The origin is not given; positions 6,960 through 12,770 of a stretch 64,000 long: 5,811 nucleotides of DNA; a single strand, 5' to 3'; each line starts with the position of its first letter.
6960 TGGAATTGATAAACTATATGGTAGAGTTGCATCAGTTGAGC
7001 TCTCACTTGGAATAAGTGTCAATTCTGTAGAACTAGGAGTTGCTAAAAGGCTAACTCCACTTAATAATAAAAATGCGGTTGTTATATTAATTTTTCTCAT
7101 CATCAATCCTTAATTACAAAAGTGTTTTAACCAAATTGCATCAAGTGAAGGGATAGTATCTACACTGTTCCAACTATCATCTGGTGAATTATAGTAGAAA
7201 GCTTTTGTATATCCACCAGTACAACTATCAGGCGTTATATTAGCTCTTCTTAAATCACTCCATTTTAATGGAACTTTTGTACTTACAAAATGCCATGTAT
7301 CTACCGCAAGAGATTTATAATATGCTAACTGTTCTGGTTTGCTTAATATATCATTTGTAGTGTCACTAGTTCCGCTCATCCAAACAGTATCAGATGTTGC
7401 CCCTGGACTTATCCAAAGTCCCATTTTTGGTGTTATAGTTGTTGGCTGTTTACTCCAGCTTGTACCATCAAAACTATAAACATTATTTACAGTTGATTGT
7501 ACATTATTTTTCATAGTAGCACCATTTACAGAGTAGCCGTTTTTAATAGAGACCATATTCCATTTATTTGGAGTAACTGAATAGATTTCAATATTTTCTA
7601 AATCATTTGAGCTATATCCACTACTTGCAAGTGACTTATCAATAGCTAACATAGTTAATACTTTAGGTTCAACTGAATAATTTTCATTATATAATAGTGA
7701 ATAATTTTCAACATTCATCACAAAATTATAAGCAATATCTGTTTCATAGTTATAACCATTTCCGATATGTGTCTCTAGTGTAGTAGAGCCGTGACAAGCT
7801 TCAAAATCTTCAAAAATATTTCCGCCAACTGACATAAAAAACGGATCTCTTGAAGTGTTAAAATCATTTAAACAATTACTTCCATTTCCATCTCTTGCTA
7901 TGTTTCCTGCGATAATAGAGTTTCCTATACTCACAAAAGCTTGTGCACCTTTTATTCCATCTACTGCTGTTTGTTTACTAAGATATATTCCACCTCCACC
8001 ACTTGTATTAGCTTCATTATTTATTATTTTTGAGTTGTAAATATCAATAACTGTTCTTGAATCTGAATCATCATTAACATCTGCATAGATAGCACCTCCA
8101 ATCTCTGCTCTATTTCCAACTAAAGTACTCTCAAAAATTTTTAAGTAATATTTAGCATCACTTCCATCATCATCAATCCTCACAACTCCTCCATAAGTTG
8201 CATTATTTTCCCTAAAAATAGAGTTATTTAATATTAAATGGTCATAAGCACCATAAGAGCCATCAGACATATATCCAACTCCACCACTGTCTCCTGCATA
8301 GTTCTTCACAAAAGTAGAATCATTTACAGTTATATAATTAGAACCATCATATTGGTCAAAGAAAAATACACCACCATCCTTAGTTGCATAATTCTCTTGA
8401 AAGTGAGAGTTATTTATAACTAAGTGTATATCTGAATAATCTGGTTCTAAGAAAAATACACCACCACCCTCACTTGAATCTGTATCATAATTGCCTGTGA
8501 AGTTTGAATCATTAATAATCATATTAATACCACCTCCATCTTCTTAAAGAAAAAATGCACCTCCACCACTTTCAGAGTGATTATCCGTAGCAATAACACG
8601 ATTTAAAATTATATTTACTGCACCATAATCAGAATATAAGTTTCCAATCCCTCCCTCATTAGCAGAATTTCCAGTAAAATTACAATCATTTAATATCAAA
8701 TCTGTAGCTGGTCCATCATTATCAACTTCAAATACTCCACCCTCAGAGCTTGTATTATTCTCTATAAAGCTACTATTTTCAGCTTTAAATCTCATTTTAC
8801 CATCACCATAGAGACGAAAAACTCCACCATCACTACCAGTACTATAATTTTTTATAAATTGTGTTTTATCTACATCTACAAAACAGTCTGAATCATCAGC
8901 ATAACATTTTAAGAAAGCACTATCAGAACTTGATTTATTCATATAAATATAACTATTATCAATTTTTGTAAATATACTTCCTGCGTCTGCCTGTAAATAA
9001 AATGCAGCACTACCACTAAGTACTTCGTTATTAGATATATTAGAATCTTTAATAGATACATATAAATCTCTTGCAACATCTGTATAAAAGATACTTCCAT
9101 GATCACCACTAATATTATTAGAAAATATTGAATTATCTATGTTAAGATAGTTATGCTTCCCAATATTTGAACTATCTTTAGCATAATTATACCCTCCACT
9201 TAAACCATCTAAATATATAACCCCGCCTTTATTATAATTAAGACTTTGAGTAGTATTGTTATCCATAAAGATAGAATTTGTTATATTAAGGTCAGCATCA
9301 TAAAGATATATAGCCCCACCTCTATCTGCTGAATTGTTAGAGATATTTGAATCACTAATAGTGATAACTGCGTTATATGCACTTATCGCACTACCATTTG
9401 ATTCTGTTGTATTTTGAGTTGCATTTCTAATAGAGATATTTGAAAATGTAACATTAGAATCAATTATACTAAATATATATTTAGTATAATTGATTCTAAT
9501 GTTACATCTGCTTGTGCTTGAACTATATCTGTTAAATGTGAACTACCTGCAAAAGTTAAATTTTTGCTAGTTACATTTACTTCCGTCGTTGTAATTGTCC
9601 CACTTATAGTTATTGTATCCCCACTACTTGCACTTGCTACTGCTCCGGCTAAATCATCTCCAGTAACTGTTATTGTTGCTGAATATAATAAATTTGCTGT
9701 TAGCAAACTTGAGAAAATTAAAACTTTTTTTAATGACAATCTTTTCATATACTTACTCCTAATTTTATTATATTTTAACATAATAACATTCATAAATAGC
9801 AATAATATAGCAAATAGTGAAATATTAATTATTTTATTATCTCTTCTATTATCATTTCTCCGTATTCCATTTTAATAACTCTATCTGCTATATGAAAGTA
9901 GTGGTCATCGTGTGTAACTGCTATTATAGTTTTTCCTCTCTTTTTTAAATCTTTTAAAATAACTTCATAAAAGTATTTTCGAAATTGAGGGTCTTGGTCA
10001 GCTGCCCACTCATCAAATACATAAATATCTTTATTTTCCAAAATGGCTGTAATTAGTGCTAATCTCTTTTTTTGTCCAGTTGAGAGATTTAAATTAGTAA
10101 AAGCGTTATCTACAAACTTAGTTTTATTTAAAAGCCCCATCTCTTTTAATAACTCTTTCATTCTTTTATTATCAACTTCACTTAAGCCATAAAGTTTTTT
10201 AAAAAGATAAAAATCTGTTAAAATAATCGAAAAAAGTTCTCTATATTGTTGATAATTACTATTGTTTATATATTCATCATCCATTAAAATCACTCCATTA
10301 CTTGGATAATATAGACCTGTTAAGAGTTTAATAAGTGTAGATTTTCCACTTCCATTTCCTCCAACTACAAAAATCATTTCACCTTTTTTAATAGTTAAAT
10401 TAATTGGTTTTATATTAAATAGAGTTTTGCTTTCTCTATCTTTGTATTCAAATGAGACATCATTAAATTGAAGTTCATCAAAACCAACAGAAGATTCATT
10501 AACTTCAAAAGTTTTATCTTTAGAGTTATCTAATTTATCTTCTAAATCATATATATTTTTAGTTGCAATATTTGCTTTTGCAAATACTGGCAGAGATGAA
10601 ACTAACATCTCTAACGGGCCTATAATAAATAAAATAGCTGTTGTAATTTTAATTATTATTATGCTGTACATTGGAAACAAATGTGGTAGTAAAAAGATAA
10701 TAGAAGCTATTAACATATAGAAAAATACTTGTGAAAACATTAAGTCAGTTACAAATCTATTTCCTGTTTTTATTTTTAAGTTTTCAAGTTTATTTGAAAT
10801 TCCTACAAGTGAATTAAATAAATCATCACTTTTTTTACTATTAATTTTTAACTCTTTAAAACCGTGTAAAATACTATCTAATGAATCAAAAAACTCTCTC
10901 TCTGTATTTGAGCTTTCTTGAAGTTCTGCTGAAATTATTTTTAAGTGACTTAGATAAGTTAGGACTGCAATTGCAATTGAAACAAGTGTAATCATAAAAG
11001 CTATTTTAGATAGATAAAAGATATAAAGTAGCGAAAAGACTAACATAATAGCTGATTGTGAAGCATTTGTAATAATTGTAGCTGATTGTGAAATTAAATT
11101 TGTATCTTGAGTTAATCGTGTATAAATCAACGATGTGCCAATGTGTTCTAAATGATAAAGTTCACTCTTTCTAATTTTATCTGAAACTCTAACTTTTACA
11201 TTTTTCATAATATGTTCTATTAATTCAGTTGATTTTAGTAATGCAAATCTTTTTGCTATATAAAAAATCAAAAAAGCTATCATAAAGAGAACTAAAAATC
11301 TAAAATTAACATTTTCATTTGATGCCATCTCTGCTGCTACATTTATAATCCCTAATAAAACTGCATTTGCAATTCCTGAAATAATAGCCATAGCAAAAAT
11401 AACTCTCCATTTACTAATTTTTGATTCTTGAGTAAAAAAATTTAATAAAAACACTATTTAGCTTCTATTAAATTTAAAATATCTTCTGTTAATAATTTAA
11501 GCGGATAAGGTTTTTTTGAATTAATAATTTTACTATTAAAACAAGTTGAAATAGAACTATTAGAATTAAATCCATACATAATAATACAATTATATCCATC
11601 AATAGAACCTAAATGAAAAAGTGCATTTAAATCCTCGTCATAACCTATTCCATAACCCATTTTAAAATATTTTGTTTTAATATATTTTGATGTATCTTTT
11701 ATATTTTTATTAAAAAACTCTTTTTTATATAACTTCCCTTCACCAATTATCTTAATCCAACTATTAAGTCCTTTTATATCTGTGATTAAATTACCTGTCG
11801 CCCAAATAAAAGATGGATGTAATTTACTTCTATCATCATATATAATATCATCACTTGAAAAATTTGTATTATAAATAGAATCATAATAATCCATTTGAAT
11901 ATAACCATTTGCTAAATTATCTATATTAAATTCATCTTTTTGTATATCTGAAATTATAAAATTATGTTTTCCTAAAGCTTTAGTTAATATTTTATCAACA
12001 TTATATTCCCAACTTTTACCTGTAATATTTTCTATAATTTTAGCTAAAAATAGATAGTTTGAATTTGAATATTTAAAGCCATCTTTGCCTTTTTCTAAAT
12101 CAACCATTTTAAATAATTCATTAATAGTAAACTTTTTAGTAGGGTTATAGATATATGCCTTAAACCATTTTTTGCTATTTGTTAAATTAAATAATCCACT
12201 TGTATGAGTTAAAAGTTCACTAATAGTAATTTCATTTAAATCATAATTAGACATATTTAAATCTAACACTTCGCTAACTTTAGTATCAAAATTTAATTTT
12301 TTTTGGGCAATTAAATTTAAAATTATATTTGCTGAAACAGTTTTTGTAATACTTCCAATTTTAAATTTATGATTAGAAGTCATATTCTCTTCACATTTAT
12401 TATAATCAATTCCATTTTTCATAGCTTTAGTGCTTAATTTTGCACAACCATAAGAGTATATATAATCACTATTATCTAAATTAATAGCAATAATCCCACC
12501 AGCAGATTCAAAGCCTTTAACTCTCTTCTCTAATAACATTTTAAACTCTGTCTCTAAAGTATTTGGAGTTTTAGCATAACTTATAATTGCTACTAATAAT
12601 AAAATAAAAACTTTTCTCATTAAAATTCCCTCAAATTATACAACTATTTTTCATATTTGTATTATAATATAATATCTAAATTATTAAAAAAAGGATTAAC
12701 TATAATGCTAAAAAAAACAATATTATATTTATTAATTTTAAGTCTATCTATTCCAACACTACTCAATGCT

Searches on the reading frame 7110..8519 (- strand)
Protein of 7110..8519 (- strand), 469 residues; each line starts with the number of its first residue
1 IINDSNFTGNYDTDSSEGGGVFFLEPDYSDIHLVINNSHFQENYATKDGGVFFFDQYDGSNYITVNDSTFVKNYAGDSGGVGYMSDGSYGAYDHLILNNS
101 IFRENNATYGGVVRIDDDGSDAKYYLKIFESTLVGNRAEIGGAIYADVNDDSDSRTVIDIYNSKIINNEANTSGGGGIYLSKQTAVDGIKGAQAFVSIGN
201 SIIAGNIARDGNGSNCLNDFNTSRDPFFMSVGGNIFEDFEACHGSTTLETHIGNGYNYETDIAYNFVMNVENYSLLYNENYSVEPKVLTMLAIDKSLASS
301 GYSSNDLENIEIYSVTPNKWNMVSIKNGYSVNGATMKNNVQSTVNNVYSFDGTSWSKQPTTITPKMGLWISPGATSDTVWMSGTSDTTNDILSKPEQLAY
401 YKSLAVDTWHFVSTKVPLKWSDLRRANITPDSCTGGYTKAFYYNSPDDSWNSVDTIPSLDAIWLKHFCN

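Call 9: search_protein_families(library=pfam, proteins=[window:7110-8519:-], max_evalue=1)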
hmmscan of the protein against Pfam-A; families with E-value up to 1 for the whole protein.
window:7110-8519:- (469 aa): 1 family
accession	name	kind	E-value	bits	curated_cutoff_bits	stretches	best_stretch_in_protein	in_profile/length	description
PF02415.23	Chlam_PMP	-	0.0032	18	20.6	0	132-146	3-18/19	Chlamydia polymorphic membrane protein (Chlamydia_PMP) repeat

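Call 10: search_protein_families(library=ncbifam, proteins=[window:7110-8519:-], max_evalue=1)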
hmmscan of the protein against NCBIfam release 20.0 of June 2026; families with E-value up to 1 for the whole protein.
window:7110-8519:- (469 aa): 2 families
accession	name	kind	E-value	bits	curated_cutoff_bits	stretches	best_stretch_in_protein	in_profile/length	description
TIGR01376.1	POMP_repeat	repeat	2.8e-05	23.7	15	0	135-147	9-22/28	polymorphic outer membrane protein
NF007925.0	PRK10640.1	equivalog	0.15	10.4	639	1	353-436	204-289/489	rhamnulokinase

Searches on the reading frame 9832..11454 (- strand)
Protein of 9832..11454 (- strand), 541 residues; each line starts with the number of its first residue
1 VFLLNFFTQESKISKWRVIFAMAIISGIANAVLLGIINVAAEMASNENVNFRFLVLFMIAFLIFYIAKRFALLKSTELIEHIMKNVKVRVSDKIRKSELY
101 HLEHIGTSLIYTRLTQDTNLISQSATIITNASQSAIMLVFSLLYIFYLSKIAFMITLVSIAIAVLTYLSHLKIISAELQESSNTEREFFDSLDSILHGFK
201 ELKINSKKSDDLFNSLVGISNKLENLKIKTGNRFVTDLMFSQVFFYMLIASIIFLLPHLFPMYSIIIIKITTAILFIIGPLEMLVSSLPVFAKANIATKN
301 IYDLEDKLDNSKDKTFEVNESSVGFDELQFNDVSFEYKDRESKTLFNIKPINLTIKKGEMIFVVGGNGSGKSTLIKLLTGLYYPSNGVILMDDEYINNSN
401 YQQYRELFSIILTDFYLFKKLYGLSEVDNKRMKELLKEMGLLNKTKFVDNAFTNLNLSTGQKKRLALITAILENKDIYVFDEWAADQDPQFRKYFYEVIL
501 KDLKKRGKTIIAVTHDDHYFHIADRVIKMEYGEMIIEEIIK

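Call 21: search_protein_families(library=pfam, proteins=[window:9832-11454:-], max_evalue=0.01)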
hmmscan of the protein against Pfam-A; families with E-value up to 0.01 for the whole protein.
window:9832-11454:- (541 aa): 7 families
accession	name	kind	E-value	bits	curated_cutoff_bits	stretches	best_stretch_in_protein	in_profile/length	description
PF00005.33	ABC_tran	-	3.5e-27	96.1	25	1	349-484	2-136/137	ABC transporter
PF13304.12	AAA_21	-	1.1e-10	42.5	27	2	451-517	232-300/304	AAA domain, putative AbiEii toxin, Type IV TA system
PF02463.25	SMC_N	-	7.8e-09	35.7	40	1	426-531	117-213/220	RecF/RecN/SMC N terminal domain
PF06398.17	Pex24p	-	0.00045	19.8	26.8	1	132-277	43-180/358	Integral peroxisomal membrane peroxin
PF13555.12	AAA_29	-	0.00072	19.7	27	1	354-378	18-42/61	P-loop containing region of AAA domain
PF09818.15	ABC_ATPase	-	0.0016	18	23.2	0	353-379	75-100/283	P-loop domain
PF06414.18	Zeta_toxin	-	0.0023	17.8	22.3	1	347-395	6-54/199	Zeta toxin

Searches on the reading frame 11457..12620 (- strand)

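Call 42: search_protein_families(library=pfam, proteins=[window:11457-12620:-], max_evalue=0.001)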
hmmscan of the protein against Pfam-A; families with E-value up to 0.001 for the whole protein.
window:11457-12620:- (388 aa): 1 family
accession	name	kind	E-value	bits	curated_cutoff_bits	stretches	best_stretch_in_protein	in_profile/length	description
PF00144.29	Beta-lactamase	-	6.2e-23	81.9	27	1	76-350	40-297/329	Beta-lactamase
